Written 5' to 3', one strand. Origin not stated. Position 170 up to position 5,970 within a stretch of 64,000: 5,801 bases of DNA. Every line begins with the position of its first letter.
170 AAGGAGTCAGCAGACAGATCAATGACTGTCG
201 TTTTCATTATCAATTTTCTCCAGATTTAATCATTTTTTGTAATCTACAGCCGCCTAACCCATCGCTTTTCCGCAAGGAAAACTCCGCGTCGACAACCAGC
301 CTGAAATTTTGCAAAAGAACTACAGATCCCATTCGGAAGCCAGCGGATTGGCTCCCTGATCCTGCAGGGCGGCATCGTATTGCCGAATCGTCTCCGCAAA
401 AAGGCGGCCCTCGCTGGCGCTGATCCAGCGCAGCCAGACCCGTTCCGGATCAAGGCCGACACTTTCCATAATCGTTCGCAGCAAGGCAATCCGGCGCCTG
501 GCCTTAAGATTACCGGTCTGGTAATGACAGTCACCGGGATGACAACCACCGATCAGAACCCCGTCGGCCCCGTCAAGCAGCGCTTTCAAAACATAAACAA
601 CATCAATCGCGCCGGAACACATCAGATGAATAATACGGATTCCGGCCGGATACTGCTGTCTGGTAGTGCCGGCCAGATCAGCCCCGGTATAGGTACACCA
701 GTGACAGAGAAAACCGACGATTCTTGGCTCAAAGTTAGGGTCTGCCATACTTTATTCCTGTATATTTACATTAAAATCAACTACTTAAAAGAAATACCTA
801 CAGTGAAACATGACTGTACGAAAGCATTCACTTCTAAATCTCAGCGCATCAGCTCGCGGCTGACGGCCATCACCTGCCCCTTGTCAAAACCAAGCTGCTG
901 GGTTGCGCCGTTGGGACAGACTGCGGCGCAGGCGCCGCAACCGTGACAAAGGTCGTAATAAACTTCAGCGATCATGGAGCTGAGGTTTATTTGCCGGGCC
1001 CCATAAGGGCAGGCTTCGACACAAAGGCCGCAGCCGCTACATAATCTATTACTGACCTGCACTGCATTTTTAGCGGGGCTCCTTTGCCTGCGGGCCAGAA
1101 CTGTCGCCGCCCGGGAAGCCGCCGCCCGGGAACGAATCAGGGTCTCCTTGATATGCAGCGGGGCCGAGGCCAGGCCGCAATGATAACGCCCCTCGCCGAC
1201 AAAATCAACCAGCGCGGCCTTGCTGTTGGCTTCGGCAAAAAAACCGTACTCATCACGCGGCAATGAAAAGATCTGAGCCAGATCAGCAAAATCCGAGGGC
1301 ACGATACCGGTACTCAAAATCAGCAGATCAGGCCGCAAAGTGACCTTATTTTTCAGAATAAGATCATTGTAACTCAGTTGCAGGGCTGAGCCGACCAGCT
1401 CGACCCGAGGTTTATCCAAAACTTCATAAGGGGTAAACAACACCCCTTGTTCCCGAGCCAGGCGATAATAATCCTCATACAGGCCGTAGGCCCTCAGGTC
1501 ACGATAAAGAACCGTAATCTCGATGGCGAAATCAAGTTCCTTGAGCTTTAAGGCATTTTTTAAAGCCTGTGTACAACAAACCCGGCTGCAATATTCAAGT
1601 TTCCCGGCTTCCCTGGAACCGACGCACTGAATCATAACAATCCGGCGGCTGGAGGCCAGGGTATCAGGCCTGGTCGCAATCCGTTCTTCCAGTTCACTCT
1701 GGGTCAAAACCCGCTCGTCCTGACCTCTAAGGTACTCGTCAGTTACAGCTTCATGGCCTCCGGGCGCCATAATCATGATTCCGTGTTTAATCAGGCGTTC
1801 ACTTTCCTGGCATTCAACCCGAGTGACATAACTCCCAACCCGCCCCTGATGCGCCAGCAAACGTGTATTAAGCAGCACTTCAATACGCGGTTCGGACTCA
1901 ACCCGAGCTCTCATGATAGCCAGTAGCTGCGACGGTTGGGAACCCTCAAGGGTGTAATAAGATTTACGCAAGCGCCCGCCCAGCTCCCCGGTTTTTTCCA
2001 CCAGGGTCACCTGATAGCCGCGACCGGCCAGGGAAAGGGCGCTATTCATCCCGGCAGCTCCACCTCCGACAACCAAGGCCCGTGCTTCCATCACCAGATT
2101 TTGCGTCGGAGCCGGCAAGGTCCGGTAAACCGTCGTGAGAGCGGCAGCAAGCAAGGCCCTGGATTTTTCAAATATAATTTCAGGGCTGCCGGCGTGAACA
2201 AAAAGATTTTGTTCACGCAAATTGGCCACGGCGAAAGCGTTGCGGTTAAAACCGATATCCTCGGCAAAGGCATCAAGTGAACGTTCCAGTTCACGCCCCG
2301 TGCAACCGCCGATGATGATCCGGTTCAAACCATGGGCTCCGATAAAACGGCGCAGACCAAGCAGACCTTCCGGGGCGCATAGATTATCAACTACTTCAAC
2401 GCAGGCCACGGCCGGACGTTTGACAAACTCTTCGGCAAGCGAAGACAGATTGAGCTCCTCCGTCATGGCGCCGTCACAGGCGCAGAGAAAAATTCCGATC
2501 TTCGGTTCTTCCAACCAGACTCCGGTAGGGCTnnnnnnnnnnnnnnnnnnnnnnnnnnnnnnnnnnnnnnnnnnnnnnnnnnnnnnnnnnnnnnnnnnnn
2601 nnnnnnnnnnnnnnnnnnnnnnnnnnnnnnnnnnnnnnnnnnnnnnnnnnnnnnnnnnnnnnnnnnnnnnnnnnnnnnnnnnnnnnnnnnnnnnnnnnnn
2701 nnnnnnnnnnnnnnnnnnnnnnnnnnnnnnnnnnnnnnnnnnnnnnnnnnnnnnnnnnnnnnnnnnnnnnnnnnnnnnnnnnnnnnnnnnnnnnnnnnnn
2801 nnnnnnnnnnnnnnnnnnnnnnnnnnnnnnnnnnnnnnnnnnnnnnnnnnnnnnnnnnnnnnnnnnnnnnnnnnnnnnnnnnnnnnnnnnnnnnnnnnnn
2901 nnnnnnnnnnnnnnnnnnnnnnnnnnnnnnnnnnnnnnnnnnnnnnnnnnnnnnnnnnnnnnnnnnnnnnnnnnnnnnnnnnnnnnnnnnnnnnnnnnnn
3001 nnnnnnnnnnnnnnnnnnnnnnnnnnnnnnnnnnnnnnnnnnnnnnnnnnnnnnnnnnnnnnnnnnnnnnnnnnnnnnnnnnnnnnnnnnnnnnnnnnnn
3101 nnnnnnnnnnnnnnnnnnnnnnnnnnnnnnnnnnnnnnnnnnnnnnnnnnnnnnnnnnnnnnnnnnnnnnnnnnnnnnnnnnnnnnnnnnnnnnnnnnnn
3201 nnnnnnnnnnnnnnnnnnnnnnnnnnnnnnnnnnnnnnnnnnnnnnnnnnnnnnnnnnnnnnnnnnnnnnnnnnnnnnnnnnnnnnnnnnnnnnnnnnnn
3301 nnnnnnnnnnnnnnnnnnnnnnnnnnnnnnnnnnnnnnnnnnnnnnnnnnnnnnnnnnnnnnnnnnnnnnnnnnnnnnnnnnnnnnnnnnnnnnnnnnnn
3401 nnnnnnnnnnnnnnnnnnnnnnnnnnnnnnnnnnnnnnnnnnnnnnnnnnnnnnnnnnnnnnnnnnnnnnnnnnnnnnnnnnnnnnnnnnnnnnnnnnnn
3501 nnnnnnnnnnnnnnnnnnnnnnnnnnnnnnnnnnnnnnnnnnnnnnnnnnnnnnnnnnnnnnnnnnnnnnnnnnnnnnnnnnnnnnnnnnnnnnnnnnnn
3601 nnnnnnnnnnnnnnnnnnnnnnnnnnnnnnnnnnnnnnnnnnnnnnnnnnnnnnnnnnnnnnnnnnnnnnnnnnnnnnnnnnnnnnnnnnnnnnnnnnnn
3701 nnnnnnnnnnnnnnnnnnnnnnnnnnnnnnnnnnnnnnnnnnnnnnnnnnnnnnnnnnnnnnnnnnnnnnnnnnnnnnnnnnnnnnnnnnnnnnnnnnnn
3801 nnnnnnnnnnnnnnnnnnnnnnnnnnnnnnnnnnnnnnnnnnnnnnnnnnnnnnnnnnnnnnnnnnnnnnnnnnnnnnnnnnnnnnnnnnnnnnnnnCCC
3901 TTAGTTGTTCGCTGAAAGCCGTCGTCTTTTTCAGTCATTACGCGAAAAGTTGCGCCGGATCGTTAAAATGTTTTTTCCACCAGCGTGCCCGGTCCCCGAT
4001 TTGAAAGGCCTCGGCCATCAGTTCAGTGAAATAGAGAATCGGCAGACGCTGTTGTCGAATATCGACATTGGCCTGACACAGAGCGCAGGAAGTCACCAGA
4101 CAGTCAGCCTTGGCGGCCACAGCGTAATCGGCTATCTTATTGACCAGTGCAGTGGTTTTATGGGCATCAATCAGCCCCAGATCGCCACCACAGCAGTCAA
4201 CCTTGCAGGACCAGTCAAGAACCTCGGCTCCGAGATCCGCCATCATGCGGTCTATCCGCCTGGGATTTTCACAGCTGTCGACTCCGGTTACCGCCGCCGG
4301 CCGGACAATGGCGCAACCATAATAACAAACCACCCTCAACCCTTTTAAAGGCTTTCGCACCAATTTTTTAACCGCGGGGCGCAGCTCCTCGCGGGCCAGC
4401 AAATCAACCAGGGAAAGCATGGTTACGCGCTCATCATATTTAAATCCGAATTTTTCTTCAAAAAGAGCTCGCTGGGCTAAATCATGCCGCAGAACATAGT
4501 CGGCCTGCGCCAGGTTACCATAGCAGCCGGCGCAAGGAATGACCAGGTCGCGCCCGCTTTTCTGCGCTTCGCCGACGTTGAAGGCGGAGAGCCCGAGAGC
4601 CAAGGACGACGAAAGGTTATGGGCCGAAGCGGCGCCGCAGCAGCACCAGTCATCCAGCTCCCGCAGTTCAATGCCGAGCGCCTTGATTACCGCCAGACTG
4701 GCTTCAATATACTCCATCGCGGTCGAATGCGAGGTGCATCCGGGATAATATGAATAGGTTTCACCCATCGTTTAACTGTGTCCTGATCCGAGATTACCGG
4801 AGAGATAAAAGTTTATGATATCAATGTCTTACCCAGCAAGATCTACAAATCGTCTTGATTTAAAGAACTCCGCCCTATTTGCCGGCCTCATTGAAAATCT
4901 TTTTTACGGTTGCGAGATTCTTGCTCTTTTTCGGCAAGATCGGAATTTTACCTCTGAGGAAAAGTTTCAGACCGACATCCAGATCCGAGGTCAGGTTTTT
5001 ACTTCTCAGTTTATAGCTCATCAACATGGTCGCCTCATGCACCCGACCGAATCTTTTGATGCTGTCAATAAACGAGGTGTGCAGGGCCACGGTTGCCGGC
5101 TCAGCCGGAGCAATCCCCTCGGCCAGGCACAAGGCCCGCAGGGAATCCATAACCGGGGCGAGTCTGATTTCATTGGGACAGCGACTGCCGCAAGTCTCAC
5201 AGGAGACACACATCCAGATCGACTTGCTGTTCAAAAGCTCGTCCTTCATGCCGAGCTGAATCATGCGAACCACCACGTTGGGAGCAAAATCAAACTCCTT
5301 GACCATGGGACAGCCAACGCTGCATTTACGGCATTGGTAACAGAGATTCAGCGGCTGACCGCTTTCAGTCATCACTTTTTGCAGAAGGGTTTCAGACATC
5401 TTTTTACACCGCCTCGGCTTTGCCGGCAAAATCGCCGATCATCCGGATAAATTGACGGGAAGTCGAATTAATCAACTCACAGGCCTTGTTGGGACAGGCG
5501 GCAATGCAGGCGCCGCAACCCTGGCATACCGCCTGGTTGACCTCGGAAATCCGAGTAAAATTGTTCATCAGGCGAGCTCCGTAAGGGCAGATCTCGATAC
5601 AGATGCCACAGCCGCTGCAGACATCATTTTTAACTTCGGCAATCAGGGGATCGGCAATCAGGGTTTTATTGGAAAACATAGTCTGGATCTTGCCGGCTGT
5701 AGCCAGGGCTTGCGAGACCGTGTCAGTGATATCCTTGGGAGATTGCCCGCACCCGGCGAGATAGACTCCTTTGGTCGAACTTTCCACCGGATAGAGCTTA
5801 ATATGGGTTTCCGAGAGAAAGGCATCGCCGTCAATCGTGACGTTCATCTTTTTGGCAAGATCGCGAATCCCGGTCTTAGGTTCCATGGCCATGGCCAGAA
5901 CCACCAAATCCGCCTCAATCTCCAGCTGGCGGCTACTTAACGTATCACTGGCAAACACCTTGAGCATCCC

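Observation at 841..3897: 1018-aa protein with two complete HdrA modules separated by an internal MvhD-like domain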

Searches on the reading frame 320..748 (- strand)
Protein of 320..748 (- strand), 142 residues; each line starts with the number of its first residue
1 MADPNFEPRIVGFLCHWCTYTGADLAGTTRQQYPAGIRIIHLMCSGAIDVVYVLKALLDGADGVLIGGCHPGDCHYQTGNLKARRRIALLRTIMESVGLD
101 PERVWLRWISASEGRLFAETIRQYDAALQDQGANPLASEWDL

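Call 5: search_protein_families(library=pfam, proteins=[window:320-748:-], max_evalue=0.01)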
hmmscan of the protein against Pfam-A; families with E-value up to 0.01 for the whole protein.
window:320-748:- (142 aa): 1 family
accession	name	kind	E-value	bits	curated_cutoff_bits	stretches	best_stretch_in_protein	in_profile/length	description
PF02662.21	FlpD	-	1.6e-48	164.2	22.3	1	10-129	1-120/123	Methyl-viologen-reducing hydrogenase, delta subunit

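Call 6: search_protein_families(library=ncbifam, proteins=[window:320-748:-], max_evalue=0.01)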
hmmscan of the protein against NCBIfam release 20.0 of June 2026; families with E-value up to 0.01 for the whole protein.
window:320-748:- (142 aa): 3 families
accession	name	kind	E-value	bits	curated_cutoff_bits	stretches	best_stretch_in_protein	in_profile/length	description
NF040770.1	hetero_SS_HdrA2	exception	2.6e-47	161.4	1100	1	6-131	646-771/777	CoB-CoM heterodisulfide reductase HdrA2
NF045873.1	F420_non_VhuD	exception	3.2e-35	121.1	215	1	7-136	1-130/132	F420-non-reducing hydrogenase iron-sulfur subunit VhuD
NF041891.1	hdrA_Methbact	equivalog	1.4e-11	43.4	1300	1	7-129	643-759/762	ferredoxin:CoB-CoM heterodisulfide reductase subunit HdrA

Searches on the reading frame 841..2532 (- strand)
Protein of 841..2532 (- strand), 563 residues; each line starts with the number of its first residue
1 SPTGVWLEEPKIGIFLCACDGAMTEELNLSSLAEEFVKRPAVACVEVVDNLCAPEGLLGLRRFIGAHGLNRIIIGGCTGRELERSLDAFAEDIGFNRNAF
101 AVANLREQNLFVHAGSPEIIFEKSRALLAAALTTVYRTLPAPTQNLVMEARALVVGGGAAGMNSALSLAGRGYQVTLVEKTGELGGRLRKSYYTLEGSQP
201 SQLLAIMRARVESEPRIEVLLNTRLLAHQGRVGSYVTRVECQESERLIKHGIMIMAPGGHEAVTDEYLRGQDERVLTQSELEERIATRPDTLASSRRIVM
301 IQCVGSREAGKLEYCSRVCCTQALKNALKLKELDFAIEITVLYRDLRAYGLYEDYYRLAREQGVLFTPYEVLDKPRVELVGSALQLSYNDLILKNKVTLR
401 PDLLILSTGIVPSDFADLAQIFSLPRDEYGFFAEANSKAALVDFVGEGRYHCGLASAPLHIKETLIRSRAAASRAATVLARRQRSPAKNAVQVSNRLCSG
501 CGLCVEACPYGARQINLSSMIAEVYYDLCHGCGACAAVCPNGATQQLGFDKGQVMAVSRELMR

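Call 34: search_protein_families(library=ncbifam, proteins=[window:841-2532:-], max_evalue=0.000001)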
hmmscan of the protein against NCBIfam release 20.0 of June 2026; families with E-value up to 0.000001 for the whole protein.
window:841-2532:- (563 aa): 19 families
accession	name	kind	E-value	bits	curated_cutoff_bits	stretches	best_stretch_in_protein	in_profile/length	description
NF040770.1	hetero_SS_HdrA2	exception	1.5e-87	294.5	1100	2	265-560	336-639/777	CoB-CoM heterodisulfide reductase HdrA2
NF041778.1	hetero_SS_HdrA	equivalog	1.8e-81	274.1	1400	2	288-557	378-646/771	ferredoxin:CoB-CoM heterodisulfide reductase subunit HdrA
NF041891.1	hdrA_Methbact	equivalog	1.6e-61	208.5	1300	2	293-557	370-631/762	ferredoxin:CoB-CoM heterodisulfide reductase subunit HdrA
NF009410.0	PRK12771.1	subfamily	1.2e-11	43.9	516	0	150-189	139-178/566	NAD(P)-binding protein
TIGR01372.1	soxA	subfamily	3.7e-09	35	1164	1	139-227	158-246/996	sarcosine oxidase subunit alpha family protein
NF005504.0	PRK07118.1-3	equivalog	9.1e-09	35.1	437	1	467-549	191-270/293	Fe-S cluster domain-containing protein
TIGR03996.1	mycofact_OYE_1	hypoth_equivalog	2.5e-08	32.9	627.9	1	140-191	363-414/633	mycofactocin system FadH/OYE family oxidoreductase 1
NF009408.0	PRK12769.1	equivalog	6.6e-08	31.1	1003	0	487-538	76-136/659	formate-dependent uric acid utilization protein AegA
TIGR03997.1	mycofact_OYE_2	equivalog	7.6e-08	31.2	793.15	1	149-193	379-423/645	mycofactocin system FadH/OYE family oxidoreductase 2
NF005505.0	PRK07118.1-4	equivalog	1.2e-07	31.5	378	1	488-543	208-261/265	Fe-S cluster domain-containing protein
NF005503.0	PRK07118.1-2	equivalog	1.2e-07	31.3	252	1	495-543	137-183/292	RnfABCDGE type electron transport complex subunit B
NF038196.1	ferrodoxin_EFR1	subfamily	2.2e-07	31.1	75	1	487-545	176-230/242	EFR1 family ferrodoxin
NF043069.1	T4HPD_activ_SAM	equivalog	2.9e-07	30.2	425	1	488-550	43-103/299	trans-4-hydroxy-L-proline dehydratase activase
TIGR02700.1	flavo_MJ0208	hypoth_equivalog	3.5e-07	29.7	251.35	1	492-545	144-195/234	dihydromethanopterin reductase (acceptor)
TIGR03467.1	HpnE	equivalog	4.5e-07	29.5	283.05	1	153-189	2-38/430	hydroxysqualene dehydroxylase HpnE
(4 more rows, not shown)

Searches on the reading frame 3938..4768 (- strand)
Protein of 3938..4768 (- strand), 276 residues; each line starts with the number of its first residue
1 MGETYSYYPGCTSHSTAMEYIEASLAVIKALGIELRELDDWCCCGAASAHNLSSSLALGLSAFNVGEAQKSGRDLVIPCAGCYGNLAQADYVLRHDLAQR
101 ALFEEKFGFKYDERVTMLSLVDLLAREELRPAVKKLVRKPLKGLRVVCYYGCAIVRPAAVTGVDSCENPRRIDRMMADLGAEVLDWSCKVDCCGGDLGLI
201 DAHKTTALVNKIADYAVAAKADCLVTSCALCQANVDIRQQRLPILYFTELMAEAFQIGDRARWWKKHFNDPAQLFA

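Call 5: search_protein_families(library=pfam, proteins=[window:3938-4768:-], max_evalue=0.01)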
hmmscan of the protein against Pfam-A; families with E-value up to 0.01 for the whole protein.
window:3938-4768:- (276 aa): 1 family
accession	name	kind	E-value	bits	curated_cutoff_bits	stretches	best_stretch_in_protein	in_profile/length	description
PF02754.22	CCG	-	5.6e-18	65.3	20.6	2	6-86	2-84/85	Cysteine-rich domain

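Call 6: search_protein_families(library=ncbifam, proteins=[window:3938-4768:-], max_evalue=0.01)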
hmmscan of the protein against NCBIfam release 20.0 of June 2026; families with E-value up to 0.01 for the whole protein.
window:3938-4768:- (276 aa): 7 families
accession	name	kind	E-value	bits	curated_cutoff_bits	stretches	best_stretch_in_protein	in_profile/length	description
NF042965.1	MFR_anch_SdhE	equivalog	6.5e-38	130.9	500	1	5-241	3-238/282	8-methylmenaquinol:fumarate reductase membrane anchor subunit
TIGR03288.1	CoB_CoM_SS_B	equivalog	7.5e-33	114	345.15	1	5-240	2-242/290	CoB--CoM heterodisulfide reductase subunit B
NF041780.1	hetero_SS_HdrB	equivalog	6.7e-08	32.2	450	1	21-240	21-256/304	ferredoxin:CoB-CoM heterodisulfide reductase subunit HdrB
NF004898.0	PRK06259.1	equivalog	3.7e-07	29.1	385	1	6-236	265-464/488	fumarate reductase (CoM/CoB) subunit TfrB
NF045670.1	quin_L_LdhH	equivalog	4.2e-06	25.3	800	1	6-233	470-683/706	L-lactate dehydrogenase (quinone) large subunit LdhH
NF008434.0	PRK11274.1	equivalog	0.0002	20.4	333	1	10-254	175-406/409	glycolate oxidase subunit GlcF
NF008369.0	PRK11168.1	equivalog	0.00023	20.1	278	1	6-97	170-262/401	anaerobic glycerol-3-phosphate dehydrogenase subunit C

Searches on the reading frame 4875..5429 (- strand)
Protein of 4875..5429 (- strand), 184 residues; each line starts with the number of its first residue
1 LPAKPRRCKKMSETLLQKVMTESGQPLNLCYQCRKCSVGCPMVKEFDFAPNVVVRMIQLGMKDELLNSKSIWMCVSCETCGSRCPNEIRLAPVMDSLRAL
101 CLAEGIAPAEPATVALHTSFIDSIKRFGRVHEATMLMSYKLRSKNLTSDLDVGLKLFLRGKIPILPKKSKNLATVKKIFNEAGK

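Call 5: search_protein_families(library=pfam, proteins=[window:4875-5429:-], max_evalue=0.01)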
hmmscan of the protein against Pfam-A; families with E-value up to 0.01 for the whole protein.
window:4875-5429:- (184 aa): 5 families
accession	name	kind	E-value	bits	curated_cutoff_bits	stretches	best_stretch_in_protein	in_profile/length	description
PF13534.11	Fer4_17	-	1.3e-10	42.1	22.2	1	30-88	2-60/61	4Fe-4S dicluster domain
PF13183.11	Fer4_8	-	1.6e-10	41.8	27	1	27-88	2-68/68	4Fe-4S dicluster domain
PF13187.11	Fer4_9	-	1.4e-07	31.8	27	1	30-87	2-50/52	4Fe-4S dicluster domain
PF13237.11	Fer4_10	-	5.7e-05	23.4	25.5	1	28-85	7-53/53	4Fe-4S dicluster domain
PF12838.12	Fer4_7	-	0.00054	20.8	27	1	30-87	2-51/52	4Fe-4S dicluster domain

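Call 6: search_protein_families(library=ncbifam, proteins=[window:4875-5429:-], max_evalue=0.01)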
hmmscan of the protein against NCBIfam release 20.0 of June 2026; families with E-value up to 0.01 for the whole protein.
window:4875-5429:- (184 aa): 15 families
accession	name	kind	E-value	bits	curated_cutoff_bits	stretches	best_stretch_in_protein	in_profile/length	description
TIGR03290.1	CoB_CoM_SS_C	equivalog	5e-19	68.7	160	1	28-113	2-87/144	CoB--CoM heterodisulfide reductase subunit C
NF038018.1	qmoC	equivalog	2.6e-18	66.6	300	1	16-108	6-98/360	quinone-interacting membrane-bound oxidoreductase complex subunit QmoC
NF041779.1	hetero_SS_HdrC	equivalog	5e-14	52.2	350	1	7-107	10-109/198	ferredoxin:CoB-CoM heterodisulfide reductase subunit HdrC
NF041890.1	hdrC_Methbact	equivalog_domain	6.4e-13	48.7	270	1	9-122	10-119/192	ferredoxin:CoB-CoM heterodisulfide reductase subunit HdrC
NF042952.1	MFR_FeS_SdhB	equivalog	3e-09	36.4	600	1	69-162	199-290/320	8-methylmenaquinol:fumarate reductase iron-sulfur subunit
NF008369.0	PRK11168.1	equivalog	9.4e-08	31.3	278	1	25-105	8-91/401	anaerobic glycerol-3-phosphate dehydrogenase subunit C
NF004898.0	PRK06259.1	equivalog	1.4e-07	30.6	385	1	18-107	124-222/488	fumarate reductase (CoM/CoB) subunit TfrB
NF009227.0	PRK12577.1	equivalog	3.9e-07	29.1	349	1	68-181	205-321/330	succinate dehydrogenase/fumarate reductase iron-sulfur subunit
NF009226.0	PRK12576.1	equivalog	9.7e-07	28.4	344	1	66-178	202-314/317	succinate dehydrogenase/fumarate reductase iron-sulfur subunit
NF045663.1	diclust_near_Sec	equivalog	1.9e-06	26.3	530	1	19-114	299-395/759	pyridine nucleotide-disulfide oxidoreductase/dicluster-binding protein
TIGR01945.1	rnfC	subfamily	0.00036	19.2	245.95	1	21-91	355-421/435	RnfABCDGE type electron transport complex subunit C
NF041837.1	rnfC_Methano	equivalog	0.0007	18.6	650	1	29-90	359-415/438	Rnf electron transport complex subunit RnfC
TIGR00384.1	dhsB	subfamily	0.00089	18.8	88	1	12-91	124-215/222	succinate dehydrogenase and fumarate reductase iron-sulfur protein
TIGR03379.1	glycerol3P_GlpC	equivalog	0.0065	15.3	279.9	1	27-96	4-76/397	anaerobic glycerol-3-phosphate dehydrogenase subunit GlpC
NF045670.1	quin_L_LdhH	equivalog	0.009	14.3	800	0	70-112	352-394/706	L-lactate dehydrogenase (quinone) large subunit LdhH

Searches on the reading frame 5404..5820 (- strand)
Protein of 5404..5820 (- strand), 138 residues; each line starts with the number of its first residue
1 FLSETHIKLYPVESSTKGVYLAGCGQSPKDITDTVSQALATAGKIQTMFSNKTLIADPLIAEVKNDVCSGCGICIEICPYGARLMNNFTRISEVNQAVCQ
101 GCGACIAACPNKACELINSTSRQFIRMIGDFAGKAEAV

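Call 35: search_protein_families(library=pfam, proteins=[window:5404-5820:-], max_evalue=1)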
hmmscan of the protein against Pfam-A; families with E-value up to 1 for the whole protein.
window:5404-5820:- (138 aa): 18 families
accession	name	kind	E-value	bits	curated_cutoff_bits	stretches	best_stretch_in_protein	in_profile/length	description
PF12838.12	Fer4_7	-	1.6e-11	44.9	27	3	68-113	2-52/52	4Fe-4S dicluster domain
PF13237.11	Fer4_10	-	1.9e-09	37.8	25.5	1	64-110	5-53/53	4Fe-4S dicluster domain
PF00037.32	Fer4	-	8.6e-09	35.3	21.1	2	63-82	3-22/24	4Fe-4S binding domain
PF12837.12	Fer4_6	-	1.4e-08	34.7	25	2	60-82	1-23/24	4Fe-4S binding domain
PF14697.11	Fer4_21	-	3.3e-08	34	35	2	93-128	2-37/59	4Fe-4S dicluster domain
PF12797.12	Fer4_2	-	9.2e-08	32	24.5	2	94-110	5-21/22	4Fe-4S binding domain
PF13187.11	Fer4_9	-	1.5e-07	31.8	27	1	68-113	2-51/52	4Fe-4S dicluster domain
PF13484.11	Fer4_16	-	1.8e-07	32.2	30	2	61-81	46-66/66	4Fe-4S double cluster binding domain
PF12800.12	Fer4_4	-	1e-05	25.9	24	2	66-81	2-17/17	4Fe-4S binding domain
PF25160.1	LdpA_Fe-S-bd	-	1.7e-05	24.9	27.6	2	62-81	22-41/49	LdpA Fe-S cluster-binding domain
PF12798.12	Fer4_3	-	5.6e-05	24.1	27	2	68-82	1-15/15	4Fe-4S binding domain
PF17179.9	Fer4_22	-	7.7e-05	23.9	27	2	86-112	67-94/95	4Fe-4S dicluster domain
PF13183.11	Fer4_8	-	0.0053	17.7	27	1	66-81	52-67/68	4Fe-4S dicluster domain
PF13459.11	Fer4_15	-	0.0056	17.8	22.4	1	94-111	3-20/66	4Fe-4S single cluster domain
PF13534.11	Fer4_17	-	0.0057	17.6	22.2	2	67-81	45-59/61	4Fe-4S dicluster domain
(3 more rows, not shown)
